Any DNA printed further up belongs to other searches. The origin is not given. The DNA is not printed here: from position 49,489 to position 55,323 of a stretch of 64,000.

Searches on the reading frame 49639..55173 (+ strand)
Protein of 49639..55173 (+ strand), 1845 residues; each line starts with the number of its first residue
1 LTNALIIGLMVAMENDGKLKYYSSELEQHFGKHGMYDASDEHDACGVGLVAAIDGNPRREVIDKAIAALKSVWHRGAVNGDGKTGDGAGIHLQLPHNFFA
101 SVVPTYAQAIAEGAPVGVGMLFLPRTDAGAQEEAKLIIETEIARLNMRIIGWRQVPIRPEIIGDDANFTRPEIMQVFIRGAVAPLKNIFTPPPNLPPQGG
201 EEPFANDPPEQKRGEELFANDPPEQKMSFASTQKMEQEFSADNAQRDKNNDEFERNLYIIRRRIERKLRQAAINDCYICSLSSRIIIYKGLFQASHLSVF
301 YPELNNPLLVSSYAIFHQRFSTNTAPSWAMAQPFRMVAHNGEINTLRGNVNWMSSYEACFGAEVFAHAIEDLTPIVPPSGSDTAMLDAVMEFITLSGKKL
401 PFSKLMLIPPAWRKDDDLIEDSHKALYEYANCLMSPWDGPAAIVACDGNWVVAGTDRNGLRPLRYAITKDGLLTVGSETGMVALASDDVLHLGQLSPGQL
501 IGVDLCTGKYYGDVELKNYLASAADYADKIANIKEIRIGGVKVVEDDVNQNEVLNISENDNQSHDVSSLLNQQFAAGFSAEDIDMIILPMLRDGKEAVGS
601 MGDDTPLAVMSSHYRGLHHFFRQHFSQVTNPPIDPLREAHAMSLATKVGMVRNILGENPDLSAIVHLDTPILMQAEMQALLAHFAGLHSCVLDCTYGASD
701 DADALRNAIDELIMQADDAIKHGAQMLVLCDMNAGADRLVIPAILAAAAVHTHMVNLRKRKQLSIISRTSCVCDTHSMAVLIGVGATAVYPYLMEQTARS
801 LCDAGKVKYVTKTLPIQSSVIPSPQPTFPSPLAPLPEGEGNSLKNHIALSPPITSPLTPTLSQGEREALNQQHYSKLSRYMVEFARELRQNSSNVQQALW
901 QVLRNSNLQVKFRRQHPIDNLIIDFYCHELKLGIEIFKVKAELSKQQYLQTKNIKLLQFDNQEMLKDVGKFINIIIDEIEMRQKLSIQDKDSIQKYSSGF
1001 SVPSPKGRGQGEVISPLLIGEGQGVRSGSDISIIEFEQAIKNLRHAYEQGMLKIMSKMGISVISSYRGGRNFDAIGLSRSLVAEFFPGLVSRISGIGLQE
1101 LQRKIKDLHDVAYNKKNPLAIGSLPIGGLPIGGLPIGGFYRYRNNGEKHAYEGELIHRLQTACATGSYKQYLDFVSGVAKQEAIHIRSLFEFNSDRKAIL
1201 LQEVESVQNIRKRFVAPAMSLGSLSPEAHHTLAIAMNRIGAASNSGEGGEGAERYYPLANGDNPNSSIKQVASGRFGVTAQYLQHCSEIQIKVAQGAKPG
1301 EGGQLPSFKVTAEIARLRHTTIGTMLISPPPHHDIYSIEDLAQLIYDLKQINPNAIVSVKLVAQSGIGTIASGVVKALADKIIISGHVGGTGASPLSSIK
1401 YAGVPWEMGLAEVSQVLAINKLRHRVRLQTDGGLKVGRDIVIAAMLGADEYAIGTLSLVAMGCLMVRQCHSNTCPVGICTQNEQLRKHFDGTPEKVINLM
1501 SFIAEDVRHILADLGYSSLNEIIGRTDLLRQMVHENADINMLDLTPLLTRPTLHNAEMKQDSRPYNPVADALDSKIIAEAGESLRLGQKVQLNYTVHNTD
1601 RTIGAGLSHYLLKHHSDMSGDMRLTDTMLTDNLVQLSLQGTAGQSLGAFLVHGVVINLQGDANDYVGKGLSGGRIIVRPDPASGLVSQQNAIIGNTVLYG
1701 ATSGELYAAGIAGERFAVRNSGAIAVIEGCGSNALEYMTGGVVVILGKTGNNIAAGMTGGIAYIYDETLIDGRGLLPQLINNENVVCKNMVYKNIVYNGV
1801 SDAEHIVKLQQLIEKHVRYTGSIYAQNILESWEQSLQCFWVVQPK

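Call 94: search_protein_families(library=pfam, proteins=[window:49639-55173:+], max_evalue=0.001)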
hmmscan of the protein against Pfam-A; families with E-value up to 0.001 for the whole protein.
window:49639-55173:+ (1845 aa): 5 families
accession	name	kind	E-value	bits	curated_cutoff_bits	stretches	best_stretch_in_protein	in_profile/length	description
PF00310.26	GATase_2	-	8.5e-141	469.9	19.9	2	233-527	126-418/420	Glutamine amidotransferases class-II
PF01645.23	Glu_synthase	-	1.2e-138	462.7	20.4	1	1149-1516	1-368/369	Conserved region in glutamate synthase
PF04898.20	Glu_syn_central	-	3.2e-89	299.4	22.8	2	572-808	2-234/277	Glutamate synthase central domain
PF01493.24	GXGXG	-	2.7e-65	219.9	32.5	1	1595-1768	2-166/190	GXGXG motif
PF04480.18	DUF559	-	2.1e-16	60.2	20.6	1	882-979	4-108/109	Protein of unknown function (DUF559)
